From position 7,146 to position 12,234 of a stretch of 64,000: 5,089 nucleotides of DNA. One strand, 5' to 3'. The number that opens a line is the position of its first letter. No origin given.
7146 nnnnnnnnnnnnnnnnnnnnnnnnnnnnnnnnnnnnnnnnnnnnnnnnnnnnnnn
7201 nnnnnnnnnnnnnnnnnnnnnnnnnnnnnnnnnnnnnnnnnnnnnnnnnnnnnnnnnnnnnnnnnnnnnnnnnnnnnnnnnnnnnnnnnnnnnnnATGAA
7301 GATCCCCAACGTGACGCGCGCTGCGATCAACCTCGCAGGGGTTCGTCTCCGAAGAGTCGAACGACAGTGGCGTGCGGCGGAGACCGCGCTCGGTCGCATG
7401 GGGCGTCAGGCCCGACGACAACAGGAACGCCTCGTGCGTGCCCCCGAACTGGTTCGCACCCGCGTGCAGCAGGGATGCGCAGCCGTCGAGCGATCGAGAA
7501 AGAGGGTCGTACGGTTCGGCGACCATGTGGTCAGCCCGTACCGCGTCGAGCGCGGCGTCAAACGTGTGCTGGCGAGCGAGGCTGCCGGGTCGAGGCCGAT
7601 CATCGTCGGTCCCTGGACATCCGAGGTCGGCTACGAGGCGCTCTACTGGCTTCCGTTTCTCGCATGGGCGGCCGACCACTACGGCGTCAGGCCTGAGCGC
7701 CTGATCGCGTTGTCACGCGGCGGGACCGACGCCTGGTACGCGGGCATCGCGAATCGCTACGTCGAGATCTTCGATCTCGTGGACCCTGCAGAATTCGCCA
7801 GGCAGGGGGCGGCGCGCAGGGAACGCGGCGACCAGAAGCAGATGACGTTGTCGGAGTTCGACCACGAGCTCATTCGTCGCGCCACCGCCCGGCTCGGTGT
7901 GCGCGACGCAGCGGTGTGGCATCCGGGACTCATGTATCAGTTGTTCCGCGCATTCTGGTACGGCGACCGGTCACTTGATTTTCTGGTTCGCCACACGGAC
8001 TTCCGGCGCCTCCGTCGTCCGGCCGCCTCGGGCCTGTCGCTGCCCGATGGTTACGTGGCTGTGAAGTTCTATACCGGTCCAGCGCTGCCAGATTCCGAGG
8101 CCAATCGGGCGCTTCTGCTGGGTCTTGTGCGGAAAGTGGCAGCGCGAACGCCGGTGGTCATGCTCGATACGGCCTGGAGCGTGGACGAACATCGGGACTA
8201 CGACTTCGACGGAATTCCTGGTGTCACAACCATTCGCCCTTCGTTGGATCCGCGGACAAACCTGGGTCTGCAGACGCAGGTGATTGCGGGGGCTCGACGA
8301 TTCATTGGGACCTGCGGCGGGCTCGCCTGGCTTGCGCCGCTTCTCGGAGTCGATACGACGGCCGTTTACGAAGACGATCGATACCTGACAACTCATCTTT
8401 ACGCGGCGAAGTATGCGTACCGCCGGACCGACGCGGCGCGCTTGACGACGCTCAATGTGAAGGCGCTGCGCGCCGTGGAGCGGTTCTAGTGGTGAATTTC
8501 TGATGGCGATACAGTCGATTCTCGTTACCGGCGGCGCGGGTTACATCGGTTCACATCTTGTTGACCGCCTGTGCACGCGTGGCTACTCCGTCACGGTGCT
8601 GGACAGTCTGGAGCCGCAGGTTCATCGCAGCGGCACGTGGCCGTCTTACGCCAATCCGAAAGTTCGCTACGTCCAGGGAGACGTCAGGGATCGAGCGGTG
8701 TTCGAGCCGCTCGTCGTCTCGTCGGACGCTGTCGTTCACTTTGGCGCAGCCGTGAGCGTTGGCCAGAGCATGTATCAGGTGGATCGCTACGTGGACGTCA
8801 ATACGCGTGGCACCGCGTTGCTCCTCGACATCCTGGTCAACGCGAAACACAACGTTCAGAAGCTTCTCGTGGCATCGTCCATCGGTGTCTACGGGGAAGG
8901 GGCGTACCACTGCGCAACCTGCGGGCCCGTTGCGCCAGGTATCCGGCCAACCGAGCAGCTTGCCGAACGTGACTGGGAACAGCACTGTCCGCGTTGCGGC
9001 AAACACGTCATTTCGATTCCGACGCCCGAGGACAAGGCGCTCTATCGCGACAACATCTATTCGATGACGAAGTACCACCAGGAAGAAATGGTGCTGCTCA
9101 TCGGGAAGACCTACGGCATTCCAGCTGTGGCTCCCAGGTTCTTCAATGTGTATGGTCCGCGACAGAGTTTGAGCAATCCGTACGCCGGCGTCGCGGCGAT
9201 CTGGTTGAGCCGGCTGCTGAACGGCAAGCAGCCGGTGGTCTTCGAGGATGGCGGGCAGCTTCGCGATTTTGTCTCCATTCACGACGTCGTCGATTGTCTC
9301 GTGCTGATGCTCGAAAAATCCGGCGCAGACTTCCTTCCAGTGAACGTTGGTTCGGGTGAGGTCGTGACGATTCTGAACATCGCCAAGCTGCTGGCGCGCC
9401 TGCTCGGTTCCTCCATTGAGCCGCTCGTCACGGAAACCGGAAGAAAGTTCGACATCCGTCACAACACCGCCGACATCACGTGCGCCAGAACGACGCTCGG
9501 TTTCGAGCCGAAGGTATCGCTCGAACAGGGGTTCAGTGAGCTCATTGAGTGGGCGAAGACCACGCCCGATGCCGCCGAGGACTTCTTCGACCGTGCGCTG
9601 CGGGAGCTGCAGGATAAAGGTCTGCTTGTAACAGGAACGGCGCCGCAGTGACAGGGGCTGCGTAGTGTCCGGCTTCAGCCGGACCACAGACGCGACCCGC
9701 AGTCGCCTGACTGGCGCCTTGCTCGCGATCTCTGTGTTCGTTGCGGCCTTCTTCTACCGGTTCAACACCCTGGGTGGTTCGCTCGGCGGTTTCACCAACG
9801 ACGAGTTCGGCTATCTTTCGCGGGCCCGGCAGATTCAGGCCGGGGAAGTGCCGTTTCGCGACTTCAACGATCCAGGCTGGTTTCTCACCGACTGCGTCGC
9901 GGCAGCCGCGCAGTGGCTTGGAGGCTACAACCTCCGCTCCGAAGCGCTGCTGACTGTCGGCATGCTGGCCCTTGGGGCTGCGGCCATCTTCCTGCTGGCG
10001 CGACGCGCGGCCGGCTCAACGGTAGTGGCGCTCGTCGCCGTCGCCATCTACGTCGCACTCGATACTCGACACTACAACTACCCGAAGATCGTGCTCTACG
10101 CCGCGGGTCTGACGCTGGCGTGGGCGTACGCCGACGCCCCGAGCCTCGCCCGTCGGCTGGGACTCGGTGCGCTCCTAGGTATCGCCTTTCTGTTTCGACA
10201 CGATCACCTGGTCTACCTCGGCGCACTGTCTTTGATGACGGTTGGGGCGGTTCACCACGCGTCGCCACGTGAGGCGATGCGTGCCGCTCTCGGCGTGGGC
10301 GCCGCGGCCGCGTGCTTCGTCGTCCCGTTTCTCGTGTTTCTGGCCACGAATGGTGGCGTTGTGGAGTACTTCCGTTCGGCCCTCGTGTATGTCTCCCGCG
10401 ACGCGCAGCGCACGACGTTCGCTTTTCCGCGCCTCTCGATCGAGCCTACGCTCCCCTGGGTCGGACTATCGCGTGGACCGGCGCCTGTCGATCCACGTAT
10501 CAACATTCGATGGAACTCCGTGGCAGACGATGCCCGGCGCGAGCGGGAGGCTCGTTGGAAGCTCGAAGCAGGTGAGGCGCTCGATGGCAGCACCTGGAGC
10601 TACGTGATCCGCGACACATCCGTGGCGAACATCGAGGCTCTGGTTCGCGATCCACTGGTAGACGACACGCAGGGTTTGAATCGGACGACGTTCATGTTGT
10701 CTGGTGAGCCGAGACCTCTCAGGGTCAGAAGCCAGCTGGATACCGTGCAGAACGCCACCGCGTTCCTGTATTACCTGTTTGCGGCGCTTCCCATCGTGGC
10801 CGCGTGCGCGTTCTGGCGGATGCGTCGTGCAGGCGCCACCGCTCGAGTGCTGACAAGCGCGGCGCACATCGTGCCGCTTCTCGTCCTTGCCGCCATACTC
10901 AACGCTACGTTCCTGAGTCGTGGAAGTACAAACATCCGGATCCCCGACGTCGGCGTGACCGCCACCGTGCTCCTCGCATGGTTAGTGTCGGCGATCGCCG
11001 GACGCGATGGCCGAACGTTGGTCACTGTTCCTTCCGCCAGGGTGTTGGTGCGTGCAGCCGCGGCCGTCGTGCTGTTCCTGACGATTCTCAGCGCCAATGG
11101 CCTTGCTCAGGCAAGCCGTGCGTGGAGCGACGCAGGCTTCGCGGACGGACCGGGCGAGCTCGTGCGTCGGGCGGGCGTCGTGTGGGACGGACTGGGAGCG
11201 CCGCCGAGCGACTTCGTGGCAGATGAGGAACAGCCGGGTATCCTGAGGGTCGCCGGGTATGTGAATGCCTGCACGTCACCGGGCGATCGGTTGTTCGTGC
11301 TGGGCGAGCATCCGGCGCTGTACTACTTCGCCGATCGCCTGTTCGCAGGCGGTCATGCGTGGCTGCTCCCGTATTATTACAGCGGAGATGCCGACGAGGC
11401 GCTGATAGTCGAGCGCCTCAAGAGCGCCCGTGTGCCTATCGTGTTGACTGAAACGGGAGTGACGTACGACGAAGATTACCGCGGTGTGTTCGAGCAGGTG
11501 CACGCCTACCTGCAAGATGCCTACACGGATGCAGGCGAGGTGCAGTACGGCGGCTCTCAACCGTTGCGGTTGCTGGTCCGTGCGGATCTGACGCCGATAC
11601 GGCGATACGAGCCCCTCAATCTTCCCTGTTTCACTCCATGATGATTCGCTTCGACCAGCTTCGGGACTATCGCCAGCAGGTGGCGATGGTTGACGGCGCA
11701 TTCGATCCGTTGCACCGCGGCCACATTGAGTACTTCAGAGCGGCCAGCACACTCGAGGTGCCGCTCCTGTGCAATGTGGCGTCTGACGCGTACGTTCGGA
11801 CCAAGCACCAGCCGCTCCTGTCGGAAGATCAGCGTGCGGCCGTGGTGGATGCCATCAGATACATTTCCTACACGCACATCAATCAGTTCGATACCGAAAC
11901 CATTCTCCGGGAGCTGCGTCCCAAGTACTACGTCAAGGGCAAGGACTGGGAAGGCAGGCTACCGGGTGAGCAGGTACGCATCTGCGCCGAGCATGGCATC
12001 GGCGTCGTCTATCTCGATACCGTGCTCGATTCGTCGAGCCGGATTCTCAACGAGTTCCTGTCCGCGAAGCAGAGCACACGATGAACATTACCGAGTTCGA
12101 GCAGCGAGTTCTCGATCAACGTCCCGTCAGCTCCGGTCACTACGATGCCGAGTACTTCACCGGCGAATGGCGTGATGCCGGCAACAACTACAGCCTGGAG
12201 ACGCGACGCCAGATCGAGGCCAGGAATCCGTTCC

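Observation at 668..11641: Tandem array of two uncharacterised paralog families (4 soluble A + 3 polytopic B) nested in a CMP-sugar locus: top candidate for an undescribed glycan-elaboration system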

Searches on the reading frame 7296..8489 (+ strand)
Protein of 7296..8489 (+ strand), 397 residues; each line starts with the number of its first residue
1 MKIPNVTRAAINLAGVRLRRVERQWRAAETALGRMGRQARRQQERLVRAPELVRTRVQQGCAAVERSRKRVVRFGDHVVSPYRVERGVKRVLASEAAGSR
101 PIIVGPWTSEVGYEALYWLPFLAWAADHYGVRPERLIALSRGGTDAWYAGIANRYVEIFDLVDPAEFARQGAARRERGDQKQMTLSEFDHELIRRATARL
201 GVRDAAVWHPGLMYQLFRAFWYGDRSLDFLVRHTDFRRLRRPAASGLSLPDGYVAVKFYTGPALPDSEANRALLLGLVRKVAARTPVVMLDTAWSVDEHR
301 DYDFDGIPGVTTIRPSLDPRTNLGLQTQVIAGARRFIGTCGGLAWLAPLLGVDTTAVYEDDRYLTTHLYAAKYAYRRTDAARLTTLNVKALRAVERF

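Call 3: search_protein_families(library=pfam, proteins=[window:7296-8489:+], max_evalue=1)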
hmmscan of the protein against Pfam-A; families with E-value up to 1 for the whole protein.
window:7296-8489:+ (397 aa): 0 families

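Call 4: search_protein_families(library=ncbifam, proteins=[window:7296-8489:+], max_evalue=1)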
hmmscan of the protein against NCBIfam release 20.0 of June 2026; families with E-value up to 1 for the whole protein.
window:7296-8489:+ (397 aa): 1 family
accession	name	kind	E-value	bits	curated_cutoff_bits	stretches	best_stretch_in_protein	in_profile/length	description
TIGR02193.1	heptsyl_trn_I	equivalog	0.035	13.3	185.3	1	317-380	240-303/320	lipopolysaccharide heptosyltransferase I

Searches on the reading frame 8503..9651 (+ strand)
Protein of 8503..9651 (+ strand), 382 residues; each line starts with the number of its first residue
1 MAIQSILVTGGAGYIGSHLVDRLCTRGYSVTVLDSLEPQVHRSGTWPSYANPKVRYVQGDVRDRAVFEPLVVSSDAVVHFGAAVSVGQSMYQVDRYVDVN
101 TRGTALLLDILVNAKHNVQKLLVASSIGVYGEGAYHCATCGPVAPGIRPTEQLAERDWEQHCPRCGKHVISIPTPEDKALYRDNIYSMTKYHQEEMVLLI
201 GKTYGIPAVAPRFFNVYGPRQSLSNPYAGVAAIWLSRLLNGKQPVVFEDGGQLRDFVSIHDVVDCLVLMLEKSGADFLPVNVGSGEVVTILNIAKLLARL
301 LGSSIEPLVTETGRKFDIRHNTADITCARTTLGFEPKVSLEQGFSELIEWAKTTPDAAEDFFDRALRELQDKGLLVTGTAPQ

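Call 3: search_protein_families(library=pfam, proteins=[window:8503-9651:+], max_evalue=1)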
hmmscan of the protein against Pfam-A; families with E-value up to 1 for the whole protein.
window:8503-9651:+ (382 aa): 13 families
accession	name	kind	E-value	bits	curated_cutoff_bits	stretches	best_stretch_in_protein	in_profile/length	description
PF01370.27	Epimerase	-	5.4e-45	154.1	20.9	2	6-135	1-124/240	NAD dependent epimerase/dehydratase family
PF16363.11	GDP_Man_Dehyd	-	7.1e-41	141.2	27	2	7-132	1-135/332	GDP-mannose 4,6 dehydratase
PF01073.25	3Beta_HSD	-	1.5e-16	60.7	22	1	7-132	1-122/280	3-beta hydroxysteroid dehydrogenase/isomerase family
PF02719.21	Polysacc_synt_2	-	2e-11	44.1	20.2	2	6-125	1-127/293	Polysaccharide biosynthesis protein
PF07993.18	NAD_binding_4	-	1.8e-08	34.3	20.1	1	8-229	1-214/258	Male sterility protein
PF13460.12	NAD_binding_10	-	2.3e-07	31.3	27.2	1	10-132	1-104/184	NAD(P)H-binding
PF00106.31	adh_short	-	2.7e-05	24.2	26.6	1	5-71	2-68/195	short chain dehydrogenase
PF05368.20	NmrA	-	4.6e-05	23.6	27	1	5-79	4-75/298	NmrA-like family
PF04321.23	RmlD_sub_bind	-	0.00069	19.2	27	1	5-107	2-85/287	RmlD substrate binding domain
PF08659.16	KR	-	0.0031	17.9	22.6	1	6-75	3-76/180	KR domain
PF13649.12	Methyltransf_25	-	0.057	14.6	27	1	11-81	7-78/97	Methyltransferase domain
PF11682.14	Zn_ribbon_11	-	0.084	13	24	1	159-173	18-32/37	Probable zinc-ribbon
PF09723.15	Zn_ribbon_8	-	0.4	11.2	34.4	0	135-168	6-36/41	Zinc ribbon domain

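Call 4: search_protein_families(library=ncbifam, proteins=[window:8503-9651:+], max_evalue=1)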
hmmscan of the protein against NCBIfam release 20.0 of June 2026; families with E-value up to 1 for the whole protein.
window:8503-9651:+ (382 aa): 82 families (the best 25 are shown)
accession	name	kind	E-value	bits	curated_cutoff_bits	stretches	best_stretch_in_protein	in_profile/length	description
TIGR01181.1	dTDP_gluc_dehyt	equivalog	5.1e-36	124.4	365.1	2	6-132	2-131/321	dTDP-glucose 4,6-dehydratase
TIGR01179.1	galE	equivalog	8.1e-36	123.5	262.3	3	6-133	2-128/332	UDP-glucose 4-epimerase GalE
TIGR04180.1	EDH_00030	hypoth_equivalog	4.1e-32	111.4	475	2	6-135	1-130/297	NAD-dependent 4,6-dehydratase LegB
TIGR02197.1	heptose_epim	equivalog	1e-28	100.4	274.6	2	183-352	135-314/316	ADP-glyceromanno-heptose 6-epimerase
NF007956.0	PRK10675.1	subfamily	2.6e-21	76.1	394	2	6-132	3-130/338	UDP-glucose 4-epimerase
NF011728.1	PRK15181.1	equivalog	8e-19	67.8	760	2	184-350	163-336/348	Vi polysaccharide biosynthesis UDP-N-acetylglucosaminuronic acid C-4 epimerase TviC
NF043036.1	ErythonDh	equivalog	6.8e-15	55.1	325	1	6-132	3-131/321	D-erythronate dehydrogenase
NF007490.0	PRK10084.1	subfamily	5.1e-14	52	649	2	6-111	3-111/361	dTDP-glucose 4,6-dehydratase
NF008360.0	PRK11150.1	equivalog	1e-13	51.2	452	2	184-295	138-248/310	ADP-glyceromanno-heptose 6-epimerase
NF042422.1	oxyalk_red_OleD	equivalog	1.8e-13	50.6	580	1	6-130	3-114/329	2-alkyl-3-oxoalkanoate reductase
TIGR03466.1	HpnA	hypoth_equivalog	3.5e-12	45.8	367.65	1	6-131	3-118/327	hopanoid-associated sugar epimerase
NF007582.0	PRK10217.1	equivalog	1.2e-11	44.3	698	2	4-110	2-111/355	dTDP-glucose 4,6-dehydratase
NF041015.1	UDPsulfquin_syn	equivalog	5.6e-11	42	575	2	6-136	3-154/384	UDP-sulfoquinovose synthase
NF050030.1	thlkprotThyD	equivalog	2.5e-10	40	400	1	6-132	3-129/305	thylakoid membrane protein ThyD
NF047922.1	GDPFucSynFcl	equivalog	5.8e-10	39.1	500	1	200-350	148-300/308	GDP-L-fucose synthase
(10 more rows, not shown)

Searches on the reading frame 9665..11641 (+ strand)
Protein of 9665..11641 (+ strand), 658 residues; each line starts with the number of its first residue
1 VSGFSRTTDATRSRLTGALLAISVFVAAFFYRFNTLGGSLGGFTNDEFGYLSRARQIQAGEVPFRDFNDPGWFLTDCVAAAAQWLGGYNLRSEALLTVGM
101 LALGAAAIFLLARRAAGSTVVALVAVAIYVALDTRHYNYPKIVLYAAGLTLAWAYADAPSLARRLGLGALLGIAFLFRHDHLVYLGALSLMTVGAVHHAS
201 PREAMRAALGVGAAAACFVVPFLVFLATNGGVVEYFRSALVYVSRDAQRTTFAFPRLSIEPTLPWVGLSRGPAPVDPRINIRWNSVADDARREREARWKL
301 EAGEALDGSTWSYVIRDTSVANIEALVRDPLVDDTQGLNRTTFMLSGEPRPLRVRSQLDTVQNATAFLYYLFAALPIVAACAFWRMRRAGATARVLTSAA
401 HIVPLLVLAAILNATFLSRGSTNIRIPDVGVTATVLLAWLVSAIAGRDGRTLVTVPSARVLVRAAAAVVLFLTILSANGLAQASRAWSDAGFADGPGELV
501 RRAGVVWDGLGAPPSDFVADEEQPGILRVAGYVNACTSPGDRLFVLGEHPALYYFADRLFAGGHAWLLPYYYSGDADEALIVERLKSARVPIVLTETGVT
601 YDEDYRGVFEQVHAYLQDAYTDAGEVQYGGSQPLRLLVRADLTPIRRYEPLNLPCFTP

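Call 3: search_protein_families(library=pfam, proteins=[window:9665-11641:+], max_evalue=1)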
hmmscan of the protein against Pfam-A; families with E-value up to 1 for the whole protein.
window:9665-11641:+ (658 aa): 0 families

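Call 4: search_protein_families(library=ncbifam, proteins=[window:9665-11641:+], max_evalue=1)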
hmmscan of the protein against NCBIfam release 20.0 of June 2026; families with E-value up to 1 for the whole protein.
window:9665-11641:+ (658 aa): 1 family
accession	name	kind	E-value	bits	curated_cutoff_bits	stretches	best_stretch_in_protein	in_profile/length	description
NF047440.1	LA3751_2_3_fam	subfamily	0.066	12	200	1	142-228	157-239/460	LA_3751/LA_3752 family putative glycosyltransferase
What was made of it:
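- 9665..11641 (+): B3: GT-C paralog with an insertion of about 90 aa in the loop that follows the helix at B1 residues 244-261. Weak NCBIfam hint to the LA_3751/3752 putative glycosyltransferase family, E 0.066 (call 4).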

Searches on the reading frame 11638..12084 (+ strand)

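Call 3: search_protein_families(library=pfam, proteins=[window:11638-12084:+], max_evalue=1)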
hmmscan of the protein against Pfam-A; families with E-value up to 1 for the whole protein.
window:11638-12084:+ (148 aa): 3 families
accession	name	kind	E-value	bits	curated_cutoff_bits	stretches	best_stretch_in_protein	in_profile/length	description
PF01467.32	CTP_transf_like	-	2.1e-12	47.8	21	1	18-104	2-90/133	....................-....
PF05028.20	PARG_cat_C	-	0.05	13.6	26.3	1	54-95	104-145/207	Poly (ADP-ribose) glycohydrolase (PARG), Macro domain fold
PF06574.18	FAD_syn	-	0.053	13.8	27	1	12-38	5-31/158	FAD synthetase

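Call 4: search_protein_families(library=ncbifam, proteins=[window:11638-12084:+], max_evalue=1)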
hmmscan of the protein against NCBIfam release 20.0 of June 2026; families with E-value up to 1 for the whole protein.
window:11638-12084:+ (148 aa): 21 families
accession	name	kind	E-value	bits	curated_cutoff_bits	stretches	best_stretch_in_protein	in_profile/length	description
TIGR02199.1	rfaE_dom_II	equivalog_domain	2.4e-19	69.6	181.5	1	6-134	4-135/144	D-glycero-beta-D-manno-heptose 1-phosphate adenylyltransferase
NF008454.0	PRK11316.1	equivalog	9e-12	44.3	521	1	6-110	333-442/475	bifunctional D-glycero-beta-D-manno-heptose-7-phosphate kinase/D-glycero-beta-D-manno-heptose 1-phosphate adenylyltransferase HldE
TIGR00125.1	cyt_tran_rel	domain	5.9e-10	39.2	27.7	1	15-75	1-61/65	adenylyltransferase/cytidyltransferase family protein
TIGR01518.1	g3p_cytidyltrns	equivalog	7.9e-09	35.7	165.4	1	17-130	2-114/125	glycerol-3-phosphate cytidylyltransferase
NF001985.0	PRK00777.1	subfamily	4.2e-07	30.1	104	1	14-72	5-64/157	pantetheine-phosphate adenylyltransferase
TIGR01510.1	coaD_prev_kdtB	equivalog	0.00051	20.1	103.3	1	16-86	2-69/155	pantetheine-phosphate adenylyltransferase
NF002250.0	PRK01170.1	subfamily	0.0018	17.8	489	1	16-71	3-59/322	bifunctional pantetheine-phosphate adenylyltransferase/NTP phosphatase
NF005988.0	PRK08099.1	equivalog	0.0023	17.1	201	1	11-83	62-134/411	multifunctional transcriptional regulator/nicotinamide-nucleotide adenylyltransferase/ribosylnicotinamide kinase NadR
NF005519.0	PRK07152.1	equivalog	0.0051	15.8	315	1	14-87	2-77/361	nicotinate-nucleotide adenylyltransferase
NF000840.1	PRK00071.1-3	equivalog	0.0085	15.6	150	1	12-63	5-57/201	nicotinate-nucleotide adenylyltransferase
NF000839.0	PRK00071.1-1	equivalog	0.023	14.6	187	1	14-70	7-63/219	nicotinate-nucleotide adenylyltransferase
NF045965.1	RibF_rel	equivalog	0.024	14.1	200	1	6-40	6-39/279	FAD synthase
NF003787.0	PRK05379.1-4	equivalog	0.027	13.4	449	1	16-69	12-65/346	bifunctional nicotinamide-nucleotide adenylyltransferase/Nudix hydroxylase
NF002243.0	PRK01153.1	subfamily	0.032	13.8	127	1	16-75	3-62/175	nicotinamide-nucleotide adenylyltransferase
TIGR01526.1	nadR_NMN_Atrans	equivalog_domain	0.035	13.3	341.15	1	14-87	2-75/325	nicotinamide-nucleotide adenylyltransferase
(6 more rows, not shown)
